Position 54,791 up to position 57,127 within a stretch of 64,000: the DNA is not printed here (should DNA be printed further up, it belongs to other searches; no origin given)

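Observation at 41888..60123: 18-kb, 12-gene co-directional cluster mixing surface FG-GAP/ASPIC proteins, haem propellers, orphan binding proteins and a cytoplasmic small-molecule module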

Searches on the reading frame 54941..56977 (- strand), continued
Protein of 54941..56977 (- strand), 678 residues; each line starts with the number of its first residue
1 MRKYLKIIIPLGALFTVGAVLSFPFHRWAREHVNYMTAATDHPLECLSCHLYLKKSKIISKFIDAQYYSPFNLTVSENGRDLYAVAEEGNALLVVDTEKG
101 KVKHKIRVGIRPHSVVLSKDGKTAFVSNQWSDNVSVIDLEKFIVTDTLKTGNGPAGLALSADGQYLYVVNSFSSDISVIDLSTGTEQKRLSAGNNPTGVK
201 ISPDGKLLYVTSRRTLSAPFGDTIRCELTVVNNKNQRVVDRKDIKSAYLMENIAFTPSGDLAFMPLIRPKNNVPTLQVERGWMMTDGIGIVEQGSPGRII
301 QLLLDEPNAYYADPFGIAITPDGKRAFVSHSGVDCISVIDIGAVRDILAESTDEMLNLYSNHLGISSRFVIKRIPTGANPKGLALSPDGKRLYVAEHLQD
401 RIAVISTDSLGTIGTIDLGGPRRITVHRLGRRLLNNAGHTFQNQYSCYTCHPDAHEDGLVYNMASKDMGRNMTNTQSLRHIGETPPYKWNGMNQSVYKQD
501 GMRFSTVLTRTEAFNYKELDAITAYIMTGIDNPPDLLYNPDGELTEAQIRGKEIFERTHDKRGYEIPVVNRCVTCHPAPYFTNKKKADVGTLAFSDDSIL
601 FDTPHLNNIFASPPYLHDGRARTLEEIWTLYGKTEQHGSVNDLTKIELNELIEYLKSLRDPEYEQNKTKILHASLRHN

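Call 10: find_homologous_proteins(query=window:54941-56977:-, max_evalue=1e-10)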
Query window:54941-56977:- (678 aa): 3521 proteins with E <= 1e-10 among 8000 candidates; the best 120 are listed.
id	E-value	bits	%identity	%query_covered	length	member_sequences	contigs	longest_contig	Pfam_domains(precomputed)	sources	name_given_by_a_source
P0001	0.0e+0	1567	100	100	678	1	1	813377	PF22494.4,PF10282.16,PF25174.2,PF01731.27,PF03150.20,PF21783.3,PF02239.23,PF07676.19,PF00034.27,PF08450.19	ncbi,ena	-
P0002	0.0e+0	1499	97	98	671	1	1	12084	PF22494.4,PF10282.16,PF25174.2,PF01731.27,PF03150.20,PF21783.3,PF02239.23,PF07676.19,PF08450.19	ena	-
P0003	0.0e+0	1427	90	100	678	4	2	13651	PF22494.4,PF10282.16,PF25174.2,PF03150.20,PF21783.3,PF02239.23,PF07676.19,PF08450.19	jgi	jgi:YVTN family beta-propeller protein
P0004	0.0e+0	1392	88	100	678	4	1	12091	PF22494.4,PF10282.16,PF25174.2,PF01731.27,PF03150.20,PF21783.3,PF02239.23,PF16819.12,PF07676.19,PF08450.19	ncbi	ncbi:MAG: beta-propeller fold lactonase family protein [Bacteroidales bacterium]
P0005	0.0e+0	1268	79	100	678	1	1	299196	PF22494.4,PF10282.16,PF25174.2,PF01731.27,PF03150.20,PF21783.3,PF02239.23,PF16819.12,PF07676.19,PF00034.27,PF08450.19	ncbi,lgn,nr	ncbi:MAG: hypothetical protein MUO72_17510 [Bacteroidales bacterium]|nr:hypothetical protein [Bacter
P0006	0.0e+0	1265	79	100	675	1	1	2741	PF22494.4,PF10282.16,PF25174.2,PF01731.27,PF03150.20,PF21783.3,PF02239.23,PF07676.19,PF00034.27,PF08450.19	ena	-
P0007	0.0e+0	1262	78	100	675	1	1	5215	PF22494.4,PF10282.16,PF25174.2,PF01731.27,PF03150.20,PF21783.3,PF02239.23,PF07676.19,PF08450.19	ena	-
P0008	0.0e+0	1260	79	100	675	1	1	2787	PF22494.4,PF10282.16,PF25174.2,PF01731.27,PF03150.20,PF21783.3,PF02239.23,PF07676.19,PF00034.27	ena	-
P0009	0.0e+0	1260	78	100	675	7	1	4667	PF22494.4,PF10282.16,PF25174.2,PF01731.27,PF03150.20,PF21783.3,PF02239.23,PF07676.19,PF00034.27,PF08450.19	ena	-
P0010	0.0e+0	1258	79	100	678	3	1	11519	PF22494.4,PF10282.16,PF25174.2,PF01731.27,PF03150.20,PF21783.3,PF02239.23,PF00034.27,PF08450.19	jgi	-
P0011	0.0e+0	1258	79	100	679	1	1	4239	PF22494.4,PF10282.16,PF25174.2,PF03150.20,PF21783.3,PF02239.23,PF24684.2,PF00034.27,PF08450.19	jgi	jgi:YVTN family beta-propeller protein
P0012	0.0e+0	1258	79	100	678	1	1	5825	PF22494.4,PF10282.16,PF25174.2,PF01731.27,PF03150.20,PF21783.3,PF02239.23,PF16819.12,PF07676.19,PF00034.27,PF08450.19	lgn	-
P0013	0.0e+0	1256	79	100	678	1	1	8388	PF22494.4,PF10282.16,PF25174.2,PF01731.27,PF03150.20,PF21783.3,PF02239.23,PF07676.19,PF08450.19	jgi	jgi:YVTN family beta-propeller protein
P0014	0.0e+0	1256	79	100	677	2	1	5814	PF22494.4,PF10282.16,PF25174.2,PF03150.20,PF21783.3,PF02239.23,PF16819.12,PF00034.27,PF08450.19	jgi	jgi:YVTN family beta-propeller protein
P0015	0.0e+0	1255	78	100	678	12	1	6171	PF22494.4,PF10282.16,PF25174.2,PF03150.20,PF21783.3,PF02239.23,PF24684.2,PF00034.27,PF08450.19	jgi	-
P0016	0.0e+0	1254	78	100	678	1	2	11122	PF22494.4,PF10282.16,PF25174.2,PF01731.27,PF03150.20,PF21783.3,PF02239.23,PF00034.27,PF08450.19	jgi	jgi:YVTN family beta-propeller protein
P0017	0.0e+0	1253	79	100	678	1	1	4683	PF22494.4,PF10282.16,PF25174.2,PF03150.20,PF21783.3,PF02239.23,PF00034.27,PF08450.19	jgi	jgi:YVTN family beta-propeller protein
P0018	0.0e+0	1253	78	100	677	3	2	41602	PF22494.4,PF10282.16,PF25174.2,PF01731.27,PF03150.20,PF21783.3,PF02239.23,PF16819.12,PF00034.27,PF08450.19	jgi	jgi:YVTN family beta-propeller protein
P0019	0.0e+0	1251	78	100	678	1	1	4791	PF22494.4,PF10282.16,PF25174.2,PF01731.27,PF03150.20,PF21783.3,PF02239.23,PF00034.27,PF08450.19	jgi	jgi:YVTN family beta-propeller protein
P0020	0.0e+0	1251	79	100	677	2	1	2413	PF22494.4,PF10282.16,PF25174.2,PF03150.20,PF21783.3,PF02239.23,PF16819.12,PF24684.2,PF07676.19,PF00034.27,PF08450.19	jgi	-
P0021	0.0e+0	1251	78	100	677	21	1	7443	PF22494.4,PF10282.16,PF25174.2,PF03150.20,PF21783.3,PF02239.23,PF00034.27,PF08450.19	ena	-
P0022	0.0e+0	1250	78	100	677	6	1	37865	PF25174.2,PF01731.27,PF03150.20,PF21783.3,PF02239.23,PF07676.19,PF00034.27,PF08450.19,PF22494.4,PF10282.16,PF26550.2,PF16819.12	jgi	jgi:YVTN family beta-propeller protein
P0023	0.0e+0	1250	79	100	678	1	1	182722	PF22494.4,PF10282.16,PF25174.2,PF01731.27,PF03150.20,PF21783.3,PF02239.23,PF16819.12,PF24684.2,PF00034.27,PF08450.19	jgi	jgi:YVTN family beta-propeller protein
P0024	0.0e+0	1250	78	100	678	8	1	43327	PF22494.4,PF10282.16,PF25174.2,PF03150.20,PF21783.3,PF02239.23,PF16819.12,PF07676.19,PF00034.27,PF08450.19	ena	-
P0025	0.0e+0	1250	78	100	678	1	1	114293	PF22494.4,PF10282.16,PF25174.2,PF01731.27,PF03150.20,PF21783.3,PF02239.23,PF08450.19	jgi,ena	-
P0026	0.0e+0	1246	78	100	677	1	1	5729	PF22494.4,PF10282.16,PF25174.2,PF01731.27,PF03150.20,PF21783.3,PF02239.23,PF16819.12,PF07676.19,PF00034.27,PF08450.19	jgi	jgi:YVTN family beta-propeller protein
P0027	0.0e+0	1243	78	100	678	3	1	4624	PF22494.4,PF10282.16,PF25174.2,PF01731.27,PF03150.20,PF21783.3,PF02239.23,PF07676.19,PF00034.27,PF08450.19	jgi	jgi:YVTN family beta-propeller protein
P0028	0.0e+0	1241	77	100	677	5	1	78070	PF22494.4,PF10282.16,PF25174.2,PF01731.27,PF03150.20,PF21783.3,PF02239.23,PF16819.12,PF07676.19,PF00034.27,PF08450.19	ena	-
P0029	0.0e+0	1241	79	100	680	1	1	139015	PF22494.4,PF10282.16,PF25174.2,PF03150.20,PF21783.3,PF02239.23,PF00034.27,PF08450.19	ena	-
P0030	0.0e+0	1240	79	98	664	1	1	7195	PF22494.4,PF10282.16,PF25174.2,PF03150.20,PF21783.3,PF02239.23,PF08450.19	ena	-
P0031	0.0e+0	1237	78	100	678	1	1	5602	PF22494.4,PF10282.16,PF25174.2,PF01731.27,PF03150.20,PF21783.3,PF02239.23,PF24684.2,PF07676.19,PF00034.27,PF08450.19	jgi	jgi:YVTN family beta-propeller protein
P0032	0.0e+0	1234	78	100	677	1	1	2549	PF22494.4,PF10282.16,PF25174.2,PF01731.27,PF03150.20,PF21783.3,PF02239.23,PF16819.12,PF00034.27,PF08450.19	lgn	-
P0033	0.0e+0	1234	76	100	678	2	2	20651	PF22494.4,PF10282.16,PF25174.2,PF01731.27,PF03150.20,PF21783.3,PF02239.23,PF07676.19,PF00034.27,PF08450.19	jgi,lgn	-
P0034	0.0e+0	1232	77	100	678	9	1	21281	PF22494.4,PF10282.16,PF25174.2,PF01731.27,PF03150.20,PF21783.3,PF02239.23,PF16819.12,PF07676.19,PF00034.27,PF08450.19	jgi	jgi:YVTN family beta-propeller protein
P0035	0.0e+0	1231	78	100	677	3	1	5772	PF22494.4,PF10282.16,PF25174.2,PF01731.27,PF03150.20,PF21783.3,PF02239.23,PF16819.12,PF00034.27,PF08450.19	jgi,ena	-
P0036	0.0e+0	1231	78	100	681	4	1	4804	PF22494.4,PF10282.16,PF25174.2,PF03150.20,PF21783.3,PF02239.23,PF00034.27,PF08450.19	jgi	jgi:YVTN family beta-propeller protein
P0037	0.0e+0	1229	77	100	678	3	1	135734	PF22494.4,PF10282.16,PF25174.2,PF03150.20,PF21783.3,PF02239.23,PF16819.12,PF07676.19,PF00034.27,PF08450.19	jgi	jgi:YVTN family beta-propeller protein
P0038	0.0e+0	1229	78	99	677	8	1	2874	PF22494.4,PF10282.16,PF25174.2,PF03150.20,PF21783.3,PF02239.23,PF07676.19,PF00034.27,PF08450.19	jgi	-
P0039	0.0e+0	1229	77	100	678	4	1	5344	PF22494.4,PF10282.16,PF25174.2,PF01731.27,PF03150.20,PF21783.3,PF02239.23,PF00034.27,PF08450.19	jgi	-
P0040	0.0e+0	1226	77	100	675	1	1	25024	PF22494.4,PF10282.16,PF03150.20,PF21783.3,PF02239.23,PF00034.27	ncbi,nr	ncbi:MAG: hypothetical protein IQL11_00015 [Bacteroidales bacterium]|nr:hypothetical protein [Bacter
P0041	0.0e+0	1226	77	100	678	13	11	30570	PF22494.4,PF10282.16,PF25174.2,PF03150.20,PF21783.3,PF02239.23,PF07676.19,PF00034.27,PF08450.19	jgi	jgi:YVTN family beta-propeller protein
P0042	0.0e+0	1225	77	100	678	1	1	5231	PF22494.4,PF10282.16,PF25174.2,PF03150.20,PF21783.3,PF02239.23,PF07676.19,PF08450.19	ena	-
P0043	0.0e+0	1225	76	100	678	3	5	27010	PF22494.4,PF10282.16,PF25174.2,PF03150.20,PF21783.3,PF02239.23,PF07676.19,PF00034.27,PF08450.19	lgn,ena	-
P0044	0.0e+0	1224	77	100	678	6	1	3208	PF22494.4,PF10282.16,PF25174.2,PF03150.20,PF21783.3,PF02239.23,PF07676.19,PF00034.27,PF08450.19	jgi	-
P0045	0.0e+0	1223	77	100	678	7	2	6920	PF22494.4,PF10282.16,PF25174.2,PF03150.20,PF21783.3,PF02239.23,PF07676.19,PF08450.19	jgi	jgi:YVTN family beta-propeller protein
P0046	0.0e+0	1223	77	100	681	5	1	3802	PF22494.4,PF10282.16,PF25174.2,PF03150.20,PF21783.3,PF02239.23,PF16819.12,PF00034.27,PF08450.19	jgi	jgi:YVTN family beta-propeller protein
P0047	0.0e+0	1222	77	100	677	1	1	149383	PF22494.4,PF10282.16,PF25174.2,PF03150.20,PF21783.3,PF02239.23,PF07676.19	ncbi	-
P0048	0.0e+0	1221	77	100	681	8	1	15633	PF22494.4,PF10282.16,PF25174.2,PF03150.20,PF21783.3,PF02239.23,PF00034.27,PF08450.19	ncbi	ncbi:MAG: cytochrome D1 domain-containing protein [Bacteroidales bacterium]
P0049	0.0e+0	1220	77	100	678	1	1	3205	PF22494.4,PF10282.16,PF25174.2,PF03150.20,PF21783.3,PF02239.23,PF07676.19,PF00034.27,PF08450.19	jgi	-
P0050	0.0e+0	1220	77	100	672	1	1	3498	PF22494.4,PF10282.16,PF25174.2,PF01731.27,PF03150.20,PF21783.3,PF02239.23,PF16819.12,PF00034.27,PF08450.19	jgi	jgi:YVTN family beta-propeller protein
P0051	0.0e+0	1219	76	100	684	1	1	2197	PF22494.4,PF10282.16,PF25174.2,PF03150.20,PF21783.3,PF02239.23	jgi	-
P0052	0.0e+0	1218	76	100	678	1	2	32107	PF22494.4,PF10282.16,PF25174.2,PF03150.20,PF21783.3,PF02239.23,PF07676.19,PF00034.27,PF08450.19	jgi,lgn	jgi:YVTN family beta-propeller protein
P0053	0.0e+0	1218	77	100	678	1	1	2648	PF22494.4,PF10282.16,PF25174.2,PF03150.20,PF21783.3,PF02239.23,PF07676.19,PF08450.19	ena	-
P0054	0.0e+0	1218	76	100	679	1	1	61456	PF22494.4,PF10282.16,PF25174.2,PF03150.20,PF21783.3,PF02239.23,PF16819.12,PF07676.19,PF08450.19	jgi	jgi:YVTN family beta-propeller protein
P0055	0.0e+0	1217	77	100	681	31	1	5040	PF22494.4,PF10282.16,PF25174.2,PF03150.20,PF21783.3,PF02239.23,PF07676.19,PF00034.27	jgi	jgi:YVTN family beta-propeller protein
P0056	0.0e+0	1217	77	100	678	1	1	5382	PF22494.4,PF10282.16,PF25174.2,PF03150.20,PF21783.3,PF02239.23,PF07676.19,PF08450.19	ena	-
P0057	0.0e+0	1216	77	100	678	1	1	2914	PF22494.4,PF10282.16,PF25174.2,PF03150.20,PF21783.3,PF02239.23,PF07676.19,PF00034.27,PF08450.19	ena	-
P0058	0.0e+0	1216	77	100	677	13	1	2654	PF22494.4,PF10282.16,PF25174.2,PF18975.7,PF03150.20,PF21783.3,PF02239.23,PF07676.19,PF00034.27,PF08450.19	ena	-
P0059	0.0e+0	1215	77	100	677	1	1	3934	PF22494.4,PF10282.16,PF25174.2,PF01731.27,PF03150.20,PF21783.3,PF02239.23,PF16819.12,PF07676.19,PF00034.27,PF08450.19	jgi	jgi:YVTN family beta-propeller protein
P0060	0.0e+0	1215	76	100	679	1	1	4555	PF22494.4,PF10282.16,PF25174.2,PF03150.20,PF21783.3,PF02239.23,PF07676.19,PF00034.27,PF08450.19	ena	-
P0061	0.0e+0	1215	76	100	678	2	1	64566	PF22494.4,PF10282.16,PF25174.2,PF03150.20,PF21783.3,PF02239.23,PF08450.19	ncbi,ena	-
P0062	0.0e+0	1214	76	100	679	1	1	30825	PF22494.4,PF10282.16,PF25174.2,PF03150.20,PF21783.3,PF02239.23,PF07676.19,PF00034.27,PF08450.19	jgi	jgi:YVTN family beta-propeller protein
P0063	0.0e+0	1213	76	100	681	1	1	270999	PF22494.4,PF10282.16,PF25174.2,PF03150.20,PF21783.3,PF02239.23,PF07676.19,PF00034.27,PF08450.19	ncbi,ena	-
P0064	0.0e+0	1213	75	100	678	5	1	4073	PF22494.4,PF10282.16,PF25174.2,PF03150.20,PF21783.3,PF02239.23,PF08450.19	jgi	-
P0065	0.0e+0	1212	76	100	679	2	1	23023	PF22494.4,PF10282.16,PF25174.2,PF01731.27,PF03150.20,PF21783.3,PF02239.23,PF07676.19,PF00034.27,PF08450.19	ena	-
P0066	0.0e+0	1211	76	100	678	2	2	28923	PF22494.4,PF10282.16,PF25174.2,PF01731.27,PF03150.20,PF21783.3,PF02239.23,PF00034.27,PF08450.19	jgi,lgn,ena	jgi:YVTN family beta-propeller protein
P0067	0.0e+0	1210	76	100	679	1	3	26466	PF22494.4,PF10282.16,PF25174.2,PF03150.20,PF21783.3,PF02239.23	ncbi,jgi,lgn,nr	ncbi:MAG TPA: hypothetical protein DEO60_14325 [Bacteroidales bacterium]|nr:hypothetical protein [Ba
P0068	0.0e+0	1209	75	100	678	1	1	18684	PF22494.4,PF10282.16,PF25174.2,PF01731.27,PF03150.20,PF21783.3,PF02239.23,PF00034.27,PF08450.19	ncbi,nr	ncbi:MAG: hypothetical protein Q8868_07410 [Bacteroidota bacterium]|nr:hypothetical protein [Bactero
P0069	0.0e+0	1209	76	100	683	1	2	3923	PF22494.4,PF10282.16,PF25174.2,PF03150.20,PF21783.3,PF02239.23,PF00034.27,PF08450.19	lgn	-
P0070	0.0e+0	1208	76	100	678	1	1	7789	PF22494.4,PF10282.16,PF25174.2,PF03150.20,PF21783.3,PF02239.23,PF00034.27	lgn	-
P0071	0.0e+0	1208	76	100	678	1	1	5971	PF22494.4,PF10282.16,PF25174.2,PF03150.20,PF21783.3,PF02239.23,PF07676.19,PF08450.19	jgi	-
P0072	0.0e+0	1205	76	100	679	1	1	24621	PF22494.4,PF10282.16,PF25174.2,PF03150.20,PF21783.3,PF02239.23,PF07676.19,PF00034.27,PF08450.19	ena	-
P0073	0.0e+0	1205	76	100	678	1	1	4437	PF22494.4,PF10282.16,PF25174.2,PF01731.27,PF03150.20,PF21783.3,PF02239.23,PF16819.12,PF00034.27,PF08450.19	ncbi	-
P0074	0.0e+0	1205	76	100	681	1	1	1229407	PF22494.4,PF10282.16,PF25174.2,PF03150.20,PF21783.3,PF02239.23,PF07676.19,PF00034.27,PF08450.19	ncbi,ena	-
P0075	0.0e+0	1205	76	100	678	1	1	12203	PF22494.4,PF10282.16,PF25174.2,PF03150.20,PF21783.3,PF02239.23,PF07676.19,PF00034.27,PF08450.19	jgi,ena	-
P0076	0.0e+0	1203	76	100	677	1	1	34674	PF22494.4,PF10282.16,PF25174.2,PF03150.20,PF21783.3,PF02239.23,PF07676.19,PF00034.27,PF08450.19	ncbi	-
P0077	0.0e+0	1203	76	100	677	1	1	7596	PF22494.4,PF10282.16,PF25174.2,PF01731.27,PF03150.20,PF21783.3,PF02239.23,PF16819.12,PF00034.27,PF08450.19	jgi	jgi:YVTN family beta-propeller protein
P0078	0.0e+0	1202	74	100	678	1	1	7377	PF25174.2,PF23381.2,PF01731.27,PF03150.20,PF21783.3,PF02239.23,PF24684.2,PF00034.27,PF08450.19,PF22494.4,PF10282.16,PF26550.2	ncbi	-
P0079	0.0e+0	1201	75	100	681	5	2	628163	PF22494.4,PF10282.16,PF25174.2,PF03150.20,PF21783.3,PF02239.23,PF00034.27,PF08450.19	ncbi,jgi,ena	jgi:YVTN family beta-propeller protein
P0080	0.0e+0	1200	77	96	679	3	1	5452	PF22494.4,PF10282.16,PF25174.2,PF03150.20,PF21783.3,PF02239.23,PF07676.19,PF08450.19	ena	-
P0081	0.0e+0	1199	75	100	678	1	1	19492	PF22494.4,PF10282.16,PF25174.2,PF01731.27,PF03150.20,PF21783.3,PF02239.23,PF00034.27,PF08450.19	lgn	-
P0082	0.0e+0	1198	75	100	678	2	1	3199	PF22494.4,PF10282.16,PF25174.2,PF03150.20,PF21783.3,PF02239.23,PF07676.19,PF00034.27,PF08450.19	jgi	-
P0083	0.0e+0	1196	76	96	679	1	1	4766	PF22494.4,PF10282.16,PF25174.2,PF03150.20,PF21783.3,PF02239.23,PF07676.19,PF00034.27,PF08450.19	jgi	-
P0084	0.0e+0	1189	75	100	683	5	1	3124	PF10282.16,PF25174.2,PF03150.20,PF21783.3,PF02239.23,PF00034.27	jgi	-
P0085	0.0e+0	1188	74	100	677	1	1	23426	PF22494.4,PF10282.16,PF25174.2,PF03150.20,PF21783.3,PF02239.23,PF07676.19,PF08450.19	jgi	jgi:YVTN family beta-propeller protein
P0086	0.0e+0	1187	76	96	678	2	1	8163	PF22494.4,PF10282.16,PF25174.2,PF03150.20,PF21783.3,PF02239.23,PF24684.2,PF00034.27,PF08450.19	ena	-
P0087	0.0e+0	1185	76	96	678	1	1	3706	PF22494.4,PF10282.16,PF25174.2,PF03150.20,PF21783.3,PF02239.23,PF24684.2,PF00034.27,PF08450.19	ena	-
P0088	0.0e+0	1185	76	96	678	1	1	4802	PF22494.4,PF10282.16,PF25174.2,PF03150.20,PF21783.3,PF02239.23,PF24684.2,PF00034.27,PF08450.19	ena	-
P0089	0.0e+0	1183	76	96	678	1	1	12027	PF22494.4,PF10282.16,PF25174.2,PF03150.20,PF21783.3,PF02239.23,PF24684.2,PF00034.27,PF08450.19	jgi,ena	jgi:YVTN family beta-propeller protein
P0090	0.0e+0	1183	76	96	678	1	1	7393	PF22494.4,PF10282.16,PF25174.2,PF03150.20,PF21783.3,PF02239.23,PF24684.2,PF00034.27,PF08450.19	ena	-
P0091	0.0e+0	1179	75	100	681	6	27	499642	PF22494.4,PF10282.16,PF25174.2,PF03150.20,PF21783.3,PF02239.23,PF00034.27,PF08450.19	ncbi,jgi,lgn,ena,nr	ncbi:MAG TPA: beta-propeller fold lactonase family protein [Bacteroidales bacterium]|jgi:YVTN family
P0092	0.0e+0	1176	74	100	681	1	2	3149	PF22494.4,PF10282.16,PF25174.2,PF01731.27,PF03150.20,PF21783.3,PF02239.23,PF00034.27,PF08450.19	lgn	-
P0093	0.0e+0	1171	74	100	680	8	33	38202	PF22494.4,PF10282.16,PF25174.2,PF01731.27,PF03150.20,PF21783.3,PF02239.23,PF00034.27,PF08450.19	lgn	-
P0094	0.0e+0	1164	74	100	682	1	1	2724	PF22494.4,PF10282.16,PF25174.2,PF01731.27,PF03150.20,PF21783.3,PF02239.23,PF00034.27,PF08450.19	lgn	-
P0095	0.0e+0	1163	74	100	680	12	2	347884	PF22494.4,PF10282.16,PF25174.2,PF01731.27,PF03150.20,PF21783.3,PF02239.23,PF16819.12,PF00034.27,PF08450.19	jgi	-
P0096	0.0e+0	1162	74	100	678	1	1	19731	PF22494.4,PF10282.16,PF25174.2,PF01731.27,PF03150.20,PF21783.3,PF02239.23,PF07676.19,PF00034.27,PF08450.19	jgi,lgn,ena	-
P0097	0.0e+0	1162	73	100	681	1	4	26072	PF22494.4,PF10282.16,PF25174.2,PF01731.27,PF03150.20,PF21783.3,PF02239.23,PF16819.12,PF00034.27,PF08450.19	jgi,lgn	-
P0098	0.0e+0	1161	73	99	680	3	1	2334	PF22494.4,PF10282.16,PF25174.2,PF01731.27,PF03150.20,PF21783.3,PF02239.23,PF16819.12,PF08450.19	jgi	jgi:YVTN family beta-propeller protein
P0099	0.0e+0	1159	73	99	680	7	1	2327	PF22494.4,PF10282.16,PF25174.2,PF01731.27,PF03150.20,PF21783.3,PF00034.27,PF08450.19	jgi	jgi:YVTN family beta-propeller protein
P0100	0.0e+0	1158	73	100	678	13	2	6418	PF22494.4,PF10282.16,PF25174.2,PF01731.27,PF03150.20,PF21783.3,PF02239.23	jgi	-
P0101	0.0e+0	1157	73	100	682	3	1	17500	PF22494.4,PF10282.16,PF25174.2,PF01731.27,PF03150.20,PF21783.3,PF02239.23,PF16819.12,PF00034.27,PF08450.19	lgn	-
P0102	0.0e+0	1150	74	100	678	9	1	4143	PF22494.4,PF10282.16,PF25174.2,PF01731.27,PF03150.20,PF21783.3,PF02239.23,PF16819.12,PF07676.19,PF08450.19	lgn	-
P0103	0.0e+0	1141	72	100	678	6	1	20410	PF25174.2,PF01731.27,PF03150.20,PF21783.3,PF02239.23,PF07676.19,PF00034.27,PF08450.19,PF22494.4,PF10282.16,PF16819.12,PF23414.2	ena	-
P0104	0.0e+0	1137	72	95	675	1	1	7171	PF22494.4,PF10282.16,PF25174.2,PF03150.20,PF21783.3,PF02239.23,PF00034.27,PF08450.19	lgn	-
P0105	0.0e+0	1133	71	100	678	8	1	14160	PF22494.4,PF10282.16,PF25174.2,PF03150.20,PF21783.3,PF02239.23,PF00034.27,PF08450.19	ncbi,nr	ncbi:MAG TPA: hypothetical protein VJ203_05335 [Bacteroidales bacterium]|nr:hypothetical protein [Ba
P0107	0.0e+0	1129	73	96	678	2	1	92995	PF22494.4,PF10282.16,PF25174.2,PF03150.20,PF13449.13,PF21783.3,PF02239.23,PF16819.12,PF00034.27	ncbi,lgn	-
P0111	0.0e+0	1125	73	96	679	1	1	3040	PF22494.4,PF10282.16,PF25174.2,PF03150.20,PF13449.13,PF21783.3,PF02239.23,PF16819.12,PF00034.27,PF08450.19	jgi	-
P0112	0.0e+0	1124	72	99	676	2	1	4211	PF22494.4,PF10282.16,PF25174.2,PF03150.20,PF21783.3,PF02239.23,PF16819.12,PF07676.19,PF08450.19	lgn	-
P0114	0.0e+0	1121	72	98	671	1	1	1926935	PF22494.4,PF10282.16,PF25174.2,PF03150.20,PF21783.3,PF02239.23,PF16819.12,PF24684.2,PF08450.19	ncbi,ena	-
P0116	0.0e+0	1120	72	98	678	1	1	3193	PF25174.2,PF23381.2,PF01731.27,PF03150.20,PF21783.3,PF02239.23,PF24684.2,PF07676.19,PF08450.19,PF22494.4,PF10282.16,PF16819.12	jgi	-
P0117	0.0e+0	1119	71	98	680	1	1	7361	PF22494.4,PF10282.16,PF25174.2,PF03150.20,PF21783.3,PF02239.23,PF16819.12,PF08450.19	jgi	-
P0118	0.0e+0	1118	72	96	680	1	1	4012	PF22494.4,PF10282.16,PF25174.2,PF03150.20,PF21783.3,PF02239.23,PF16819.12,PF00034.27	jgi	jgi:YVTN family beta-propeller protein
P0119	0.0e+0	1116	72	100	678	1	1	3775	PF22494.4,PF10282.16,PF25174.2,PF01731.27,PF03150.20,PF21783.3,PF02239.23,PF16819.12,PF08450.19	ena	-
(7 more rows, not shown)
